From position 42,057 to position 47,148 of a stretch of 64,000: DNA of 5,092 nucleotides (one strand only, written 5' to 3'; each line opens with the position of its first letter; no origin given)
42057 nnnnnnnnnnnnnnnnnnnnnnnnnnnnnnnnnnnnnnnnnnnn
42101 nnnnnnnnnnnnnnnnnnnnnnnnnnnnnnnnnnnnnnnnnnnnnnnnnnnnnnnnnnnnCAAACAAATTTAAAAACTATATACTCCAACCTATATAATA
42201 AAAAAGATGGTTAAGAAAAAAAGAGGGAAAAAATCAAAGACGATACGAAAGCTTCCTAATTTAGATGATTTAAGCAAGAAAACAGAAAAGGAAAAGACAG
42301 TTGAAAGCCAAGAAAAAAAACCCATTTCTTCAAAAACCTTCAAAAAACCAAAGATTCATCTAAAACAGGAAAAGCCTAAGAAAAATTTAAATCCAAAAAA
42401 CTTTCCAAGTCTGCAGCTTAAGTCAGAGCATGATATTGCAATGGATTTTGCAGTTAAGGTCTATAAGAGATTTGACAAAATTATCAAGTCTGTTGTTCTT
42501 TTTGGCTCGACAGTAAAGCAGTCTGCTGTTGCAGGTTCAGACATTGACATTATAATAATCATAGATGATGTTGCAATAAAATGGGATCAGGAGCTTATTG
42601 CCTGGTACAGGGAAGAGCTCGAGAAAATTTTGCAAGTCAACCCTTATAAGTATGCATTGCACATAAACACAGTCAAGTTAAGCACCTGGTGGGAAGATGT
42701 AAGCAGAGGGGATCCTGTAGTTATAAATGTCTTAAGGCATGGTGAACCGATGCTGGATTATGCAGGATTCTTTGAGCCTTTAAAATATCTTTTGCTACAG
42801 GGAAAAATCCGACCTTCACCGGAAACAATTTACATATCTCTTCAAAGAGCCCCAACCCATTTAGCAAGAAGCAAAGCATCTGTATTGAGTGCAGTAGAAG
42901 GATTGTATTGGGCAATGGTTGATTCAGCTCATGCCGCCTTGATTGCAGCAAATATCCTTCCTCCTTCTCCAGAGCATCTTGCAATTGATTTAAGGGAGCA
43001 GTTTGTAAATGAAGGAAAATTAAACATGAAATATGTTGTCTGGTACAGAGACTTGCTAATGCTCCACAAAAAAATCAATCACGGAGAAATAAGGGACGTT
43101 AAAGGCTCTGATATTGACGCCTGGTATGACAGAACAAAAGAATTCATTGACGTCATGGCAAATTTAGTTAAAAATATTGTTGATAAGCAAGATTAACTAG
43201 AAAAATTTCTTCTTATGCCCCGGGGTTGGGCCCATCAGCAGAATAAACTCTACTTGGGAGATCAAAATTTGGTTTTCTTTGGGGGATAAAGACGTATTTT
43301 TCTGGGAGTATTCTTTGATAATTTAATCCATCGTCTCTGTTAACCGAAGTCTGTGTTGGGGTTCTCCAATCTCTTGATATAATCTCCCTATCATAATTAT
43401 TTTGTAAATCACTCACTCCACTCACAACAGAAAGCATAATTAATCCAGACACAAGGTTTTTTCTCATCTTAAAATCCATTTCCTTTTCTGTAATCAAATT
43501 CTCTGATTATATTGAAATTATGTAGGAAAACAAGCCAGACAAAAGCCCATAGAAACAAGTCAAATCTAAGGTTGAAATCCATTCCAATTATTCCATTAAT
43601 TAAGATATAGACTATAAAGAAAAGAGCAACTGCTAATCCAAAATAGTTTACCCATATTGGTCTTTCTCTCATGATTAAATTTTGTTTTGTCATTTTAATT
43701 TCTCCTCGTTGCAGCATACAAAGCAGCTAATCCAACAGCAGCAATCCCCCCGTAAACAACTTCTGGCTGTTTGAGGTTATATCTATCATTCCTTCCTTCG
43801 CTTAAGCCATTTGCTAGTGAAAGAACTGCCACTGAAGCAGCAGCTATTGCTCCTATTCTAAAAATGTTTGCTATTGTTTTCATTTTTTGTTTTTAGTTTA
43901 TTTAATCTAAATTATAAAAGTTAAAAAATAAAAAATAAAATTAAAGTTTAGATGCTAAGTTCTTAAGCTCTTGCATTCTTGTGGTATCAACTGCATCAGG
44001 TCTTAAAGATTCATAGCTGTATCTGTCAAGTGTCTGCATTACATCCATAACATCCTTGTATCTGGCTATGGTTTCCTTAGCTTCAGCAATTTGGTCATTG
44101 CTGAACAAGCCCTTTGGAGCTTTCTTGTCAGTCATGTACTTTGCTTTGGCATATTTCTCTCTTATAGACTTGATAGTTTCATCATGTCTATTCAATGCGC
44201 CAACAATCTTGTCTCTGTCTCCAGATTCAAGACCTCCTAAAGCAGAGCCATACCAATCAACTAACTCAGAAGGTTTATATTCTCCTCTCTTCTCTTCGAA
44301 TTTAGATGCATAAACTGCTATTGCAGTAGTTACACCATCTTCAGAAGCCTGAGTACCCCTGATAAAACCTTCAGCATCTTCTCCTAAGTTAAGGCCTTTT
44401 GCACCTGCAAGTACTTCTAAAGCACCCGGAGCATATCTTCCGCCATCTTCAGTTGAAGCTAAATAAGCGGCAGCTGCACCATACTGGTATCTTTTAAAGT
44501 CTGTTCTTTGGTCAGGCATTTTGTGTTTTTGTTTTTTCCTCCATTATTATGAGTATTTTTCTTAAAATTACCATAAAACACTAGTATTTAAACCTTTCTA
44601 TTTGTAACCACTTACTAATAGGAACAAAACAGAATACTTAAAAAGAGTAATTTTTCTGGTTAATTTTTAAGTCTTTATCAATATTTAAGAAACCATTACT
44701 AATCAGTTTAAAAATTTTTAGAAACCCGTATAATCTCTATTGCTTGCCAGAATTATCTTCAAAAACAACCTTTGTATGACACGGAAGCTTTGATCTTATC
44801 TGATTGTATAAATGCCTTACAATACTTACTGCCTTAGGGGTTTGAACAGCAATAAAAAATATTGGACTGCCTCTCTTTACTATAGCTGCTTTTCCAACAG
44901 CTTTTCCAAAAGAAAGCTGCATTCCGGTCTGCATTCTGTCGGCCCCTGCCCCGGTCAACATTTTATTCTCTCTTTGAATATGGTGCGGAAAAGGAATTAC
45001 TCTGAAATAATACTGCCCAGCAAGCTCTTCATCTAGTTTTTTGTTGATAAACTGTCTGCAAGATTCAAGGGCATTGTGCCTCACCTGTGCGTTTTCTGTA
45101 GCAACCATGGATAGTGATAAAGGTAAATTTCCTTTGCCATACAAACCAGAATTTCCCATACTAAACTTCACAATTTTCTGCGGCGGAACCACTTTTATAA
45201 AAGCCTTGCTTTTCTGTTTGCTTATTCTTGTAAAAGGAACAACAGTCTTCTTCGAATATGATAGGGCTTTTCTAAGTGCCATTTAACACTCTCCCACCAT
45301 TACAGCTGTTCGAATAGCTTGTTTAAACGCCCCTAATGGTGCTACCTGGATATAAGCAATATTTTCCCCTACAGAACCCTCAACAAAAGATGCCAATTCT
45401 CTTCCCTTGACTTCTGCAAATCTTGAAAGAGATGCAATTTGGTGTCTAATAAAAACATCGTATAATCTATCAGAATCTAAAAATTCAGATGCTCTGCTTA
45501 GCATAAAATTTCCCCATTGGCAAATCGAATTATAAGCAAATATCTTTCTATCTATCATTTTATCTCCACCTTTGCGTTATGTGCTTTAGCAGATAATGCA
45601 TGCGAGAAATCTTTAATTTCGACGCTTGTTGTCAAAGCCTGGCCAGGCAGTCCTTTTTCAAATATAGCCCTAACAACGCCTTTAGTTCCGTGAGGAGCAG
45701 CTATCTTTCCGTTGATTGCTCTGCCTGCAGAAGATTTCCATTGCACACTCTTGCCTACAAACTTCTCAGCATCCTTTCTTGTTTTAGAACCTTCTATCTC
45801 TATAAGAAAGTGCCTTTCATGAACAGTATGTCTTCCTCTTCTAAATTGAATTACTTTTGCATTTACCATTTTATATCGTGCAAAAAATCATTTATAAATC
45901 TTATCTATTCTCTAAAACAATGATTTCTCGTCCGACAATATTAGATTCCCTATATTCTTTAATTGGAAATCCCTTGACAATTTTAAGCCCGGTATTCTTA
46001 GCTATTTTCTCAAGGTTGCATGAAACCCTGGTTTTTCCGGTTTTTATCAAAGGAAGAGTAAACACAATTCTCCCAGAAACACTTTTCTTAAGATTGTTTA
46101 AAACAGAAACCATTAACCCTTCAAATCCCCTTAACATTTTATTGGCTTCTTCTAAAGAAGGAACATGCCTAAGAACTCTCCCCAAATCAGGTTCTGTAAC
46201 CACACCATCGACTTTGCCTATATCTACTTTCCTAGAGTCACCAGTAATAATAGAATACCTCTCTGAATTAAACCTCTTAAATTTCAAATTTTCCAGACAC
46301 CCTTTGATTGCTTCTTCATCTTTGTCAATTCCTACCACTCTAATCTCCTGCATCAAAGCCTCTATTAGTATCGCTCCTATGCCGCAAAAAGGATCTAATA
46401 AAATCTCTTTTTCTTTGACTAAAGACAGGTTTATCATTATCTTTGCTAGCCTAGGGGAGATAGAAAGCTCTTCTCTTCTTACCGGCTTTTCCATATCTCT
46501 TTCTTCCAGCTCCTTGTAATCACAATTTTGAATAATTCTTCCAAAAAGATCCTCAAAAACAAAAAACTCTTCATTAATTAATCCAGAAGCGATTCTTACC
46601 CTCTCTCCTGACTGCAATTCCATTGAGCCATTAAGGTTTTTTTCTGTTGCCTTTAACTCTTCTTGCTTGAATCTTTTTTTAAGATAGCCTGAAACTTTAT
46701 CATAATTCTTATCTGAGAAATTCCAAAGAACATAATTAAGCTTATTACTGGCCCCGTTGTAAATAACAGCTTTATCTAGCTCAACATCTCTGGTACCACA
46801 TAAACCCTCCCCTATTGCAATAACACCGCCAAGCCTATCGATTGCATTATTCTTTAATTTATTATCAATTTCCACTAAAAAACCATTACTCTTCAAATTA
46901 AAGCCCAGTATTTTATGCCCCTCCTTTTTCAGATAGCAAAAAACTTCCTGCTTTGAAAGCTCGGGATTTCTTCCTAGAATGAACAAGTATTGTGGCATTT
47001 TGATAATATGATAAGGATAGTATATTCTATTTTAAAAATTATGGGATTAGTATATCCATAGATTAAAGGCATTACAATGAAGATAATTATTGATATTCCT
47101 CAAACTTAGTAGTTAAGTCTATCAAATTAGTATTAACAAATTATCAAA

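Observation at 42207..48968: Paralogous Pol-beta-type nucleotidyltransferases ~5 kb apart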

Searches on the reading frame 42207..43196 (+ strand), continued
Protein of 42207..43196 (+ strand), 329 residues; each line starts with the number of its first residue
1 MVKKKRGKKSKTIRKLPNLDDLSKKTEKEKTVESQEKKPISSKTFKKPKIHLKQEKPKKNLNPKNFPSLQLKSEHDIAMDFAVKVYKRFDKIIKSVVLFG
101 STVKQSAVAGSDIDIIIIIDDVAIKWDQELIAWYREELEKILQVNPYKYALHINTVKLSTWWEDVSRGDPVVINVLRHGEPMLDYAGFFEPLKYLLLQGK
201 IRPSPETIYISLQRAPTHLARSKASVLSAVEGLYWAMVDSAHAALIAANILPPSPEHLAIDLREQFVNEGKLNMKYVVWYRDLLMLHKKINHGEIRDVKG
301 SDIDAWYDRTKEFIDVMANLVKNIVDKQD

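Call 78: find_encoding_contigs(protein=P0354, flank=7000, max_places=1)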
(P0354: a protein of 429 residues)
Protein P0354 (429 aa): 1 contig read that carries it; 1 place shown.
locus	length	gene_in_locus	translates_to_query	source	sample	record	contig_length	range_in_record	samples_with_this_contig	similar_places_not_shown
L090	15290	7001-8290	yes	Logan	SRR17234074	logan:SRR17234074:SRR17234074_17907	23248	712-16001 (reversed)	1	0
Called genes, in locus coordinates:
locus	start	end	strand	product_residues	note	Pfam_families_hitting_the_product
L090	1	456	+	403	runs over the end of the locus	PF13477:Glyco_trans_4_2 (weak), PF13439:Glyco_transf_4, PF13579:Glyco_trans_4_4, PF00534:Glycos_transf_1, PF13692:Glyco_trans_1_4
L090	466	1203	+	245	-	PF00535:Glycos_transf_2, PF10111:Glyco_tranf_2_2 (weak), PF13506:Glyco_transf_21 (weak), PF13641:Glyco_tranf_2_3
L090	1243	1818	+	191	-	PF01336:tRNA_anti-codon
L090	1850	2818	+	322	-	PF03706:LPG_synthase_TM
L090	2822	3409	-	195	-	PF02163:Peptidase_M50 (weak)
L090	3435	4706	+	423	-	PF02163:Peptidase_M50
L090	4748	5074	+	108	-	-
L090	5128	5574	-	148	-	PF08069:Ribosomal_S13_N, PF00312:Ribosomal_S15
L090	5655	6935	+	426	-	PF01336:tRNA_anti-codon, PF00152:tRNA-synt_2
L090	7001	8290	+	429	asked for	PF01909:NTP_transf_2, PF18765:Polbeta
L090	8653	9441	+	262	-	PF00483:NTP_transferase, PF12804:NTP_transf_3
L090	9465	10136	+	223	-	PF00154:RecA_N, PF08423:Rad51, PF13481:AAA_25, PF06745:ATPase (weak)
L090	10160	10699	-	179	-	PF01558:POR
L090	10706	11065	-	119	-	PF08207:EFP_N (weak), PF21485:IF5A-like_N, PF01287:eIF-5a (weak)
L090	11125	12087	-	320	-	PF00814:TsaD, PF22521:HypF_C_2 (weak)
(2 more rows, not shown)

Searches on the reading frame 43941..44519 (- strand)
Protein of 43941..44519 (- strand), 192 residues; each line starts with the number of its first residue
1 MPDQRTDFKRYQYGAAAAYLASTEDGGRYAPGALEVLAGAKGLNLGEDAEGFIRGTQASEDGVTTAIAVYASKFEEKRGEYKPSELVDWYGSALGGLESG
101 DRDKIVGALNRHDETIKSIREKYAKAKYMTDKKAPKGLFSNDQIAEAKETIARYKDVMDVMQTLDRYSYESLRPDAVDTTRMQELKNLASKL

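Call 18: search_protein_families(library=pfam, proteins=[window:43941-44519:-], max_evalue=0.001)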
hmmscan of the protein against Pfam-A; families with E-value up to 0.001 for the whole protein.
window:43941-44519:- (192 aa): 0 families

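Call 48: search_protein_families(library=ncbifam, proteins=[window:43941-44519:-], max_evalue=0.01)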
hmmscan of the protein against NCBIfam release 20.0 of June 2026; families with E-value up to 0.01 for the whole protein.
window:43941-44519:- (192 aa): 0 families

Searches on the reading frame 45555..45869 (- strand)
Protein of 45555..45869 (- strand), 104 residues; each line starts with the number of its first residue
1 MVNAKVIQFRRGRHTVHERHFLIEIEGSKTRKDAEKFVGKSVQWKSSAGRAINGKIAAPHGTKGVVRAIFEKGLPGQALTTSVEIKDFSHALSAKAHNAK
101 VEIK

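Call 18: search_protein_families(library=pfam, proteins=[window:45555-45869:-], max_evalue=0.001)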
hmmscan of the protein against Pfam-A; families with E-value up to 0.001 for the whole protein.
window:45555-45869:- (104 aa): 2 families
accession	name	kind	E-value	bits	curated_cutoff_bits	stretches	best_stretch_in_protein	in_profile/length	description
PF01247.24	Ribosomal_L35Ae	-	6.9e-20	71.5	27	1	2-85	3-94/95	Ribosomal protein L35Ae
PF01782.24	RimM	-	6.9e-07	29.9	23.5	0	8-45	44-81/84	RimM N-terminal domain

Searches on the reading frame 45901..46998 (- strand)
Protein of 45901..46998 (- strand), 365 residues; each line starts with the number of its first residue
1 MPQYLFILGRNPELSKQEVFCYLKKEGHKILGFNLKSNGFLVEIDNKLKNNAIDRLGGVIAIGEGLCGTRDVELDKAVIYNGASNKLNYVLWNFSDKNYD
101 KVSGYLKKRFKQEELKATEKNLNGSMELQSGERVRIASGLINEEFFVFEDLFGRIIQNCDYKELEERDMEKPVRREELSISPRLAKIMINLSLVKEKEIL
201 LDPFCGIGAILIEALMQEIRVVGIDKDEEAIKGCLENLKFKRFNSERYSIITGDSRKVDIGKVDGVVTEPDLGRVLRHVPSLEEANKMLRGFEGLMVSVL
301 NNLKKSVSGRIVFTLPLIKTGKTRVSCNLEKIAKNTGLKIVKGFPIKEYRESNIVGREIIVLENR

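Call 18: search_protein_families(library=pfam, proteins=[window:45901-46998:-], max_evalue=0.001)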
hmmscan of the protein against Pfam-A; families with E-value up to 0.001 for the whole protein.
window:45901-46998:- (365 aa): 5 families
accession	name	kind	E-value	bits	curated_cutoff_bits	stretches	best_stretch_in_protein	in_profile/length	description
PF01170.24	UPF0020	-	1.6e-13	51.2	22.3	1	179-284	11-143/197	RMKL-like, methyltransferase domain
PF01555.25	N6_N4_Mtase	-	1.9e-07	31.7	26.7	1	88-232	99-217/221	DNA methylase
PF13847.12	Methyltransf_31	-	5.7e-07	29.8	27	1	196-301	3-113/145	Methyltransferase domain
PF02475.24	TRM5-TYW2_MTfase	-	6.3e-06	26.7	28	1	192-265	32-107/164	TRM5/TYW2 methyltransferase domain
PF03602.21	Cons_hypoth95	-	0.00017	21.7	24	1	196-253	41-99/182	Conserved hypothetical protein 95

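Call 48: search_protein_families(library=ncbifam, proteins=[window:45901-46998:-], max_evalue=0.01)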
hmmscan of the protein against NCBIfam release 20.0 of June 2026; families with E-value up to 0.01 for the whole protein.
window:45901-46998:- (365 aa): 11 families
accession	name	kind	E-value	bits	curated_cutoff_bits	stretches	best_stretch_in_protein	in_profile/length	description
TIGR01177.1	TIGR01177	hypoth_equivalog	8.6e-28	97.6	316.55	1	5-275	3-261/330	TIGR01177 family methyltransferase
NF040721.1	Trm14_Arch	equivalog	8.2e-10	38.3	280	1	180-216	175-211/370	tRNA (guanine(6)-N2)-methyltransferase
NF041081.1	prot_lys_mtase_Arch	equivalog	6.8e-06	26.2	200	1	188-263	1-77/142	protein-lysine N-methyltransferase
NF040850.1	Trm14_Thcoccales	equivalog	1.3e-05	24.3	480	1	184-259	206-281/365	tRNA (guanine(6)-N2)-methyltransferase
NF008748.0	PRK11783.1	equivalog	4e-05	22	466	1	135-228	140-225/704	bifunctional 23S rRNA (guanine(2069)-N(7))-methyltransferase RlmK/23S rRNA (guanine(2445)-N(2))-methyltransferase RlmL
NF033398.1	rRNA_meth_EmtA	equivalog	4.5e-05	23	625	1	175-286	166-275/336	EmtA family 23S rRNA (guanine(2470)) methyltransferase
TIGR02469.1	CbiT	equivalog_domain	4.8e-05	23.6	78.3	1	188-264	12-90/124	precorrin-6Y C5,15-methyltransferase (decarboxylating) subunit CbiT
TIGR00406.1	prmA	equivalog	0.00037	20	183.15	1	193-268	156-231/288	50S ribosomal protein L11 methyltransferase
TIGR00006.1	TIGR00006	equivalog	0.0017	17.9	154.3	0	190-273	17-103/310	16S rRNA (cytosine(1402)-N(4))-methyltransferase RsmH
NF011529.0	PRK14968.1-3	equivalog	0.0056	16.1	162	0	187-244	25-82/198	putative methyltransferase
TIGR03534.1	RF_mod_PrmC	equivalog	0.0065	16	199.1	1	194-270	84-164/253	peptide chain release factor N(5)-glutamine methyltransferase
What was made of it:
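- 44737..46998 (-): Genes co-oriented downstream of B: Trm11-like (TIGR01177/UPF0020) methyltransferase 45901-46998, ribosomal protein L35Ae 45555-45869, 91-aa ORF 45283-45558, ribosomal protein L10e/uL16 44737-45282. Pfam and NCBIfam (calls 18, 48).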
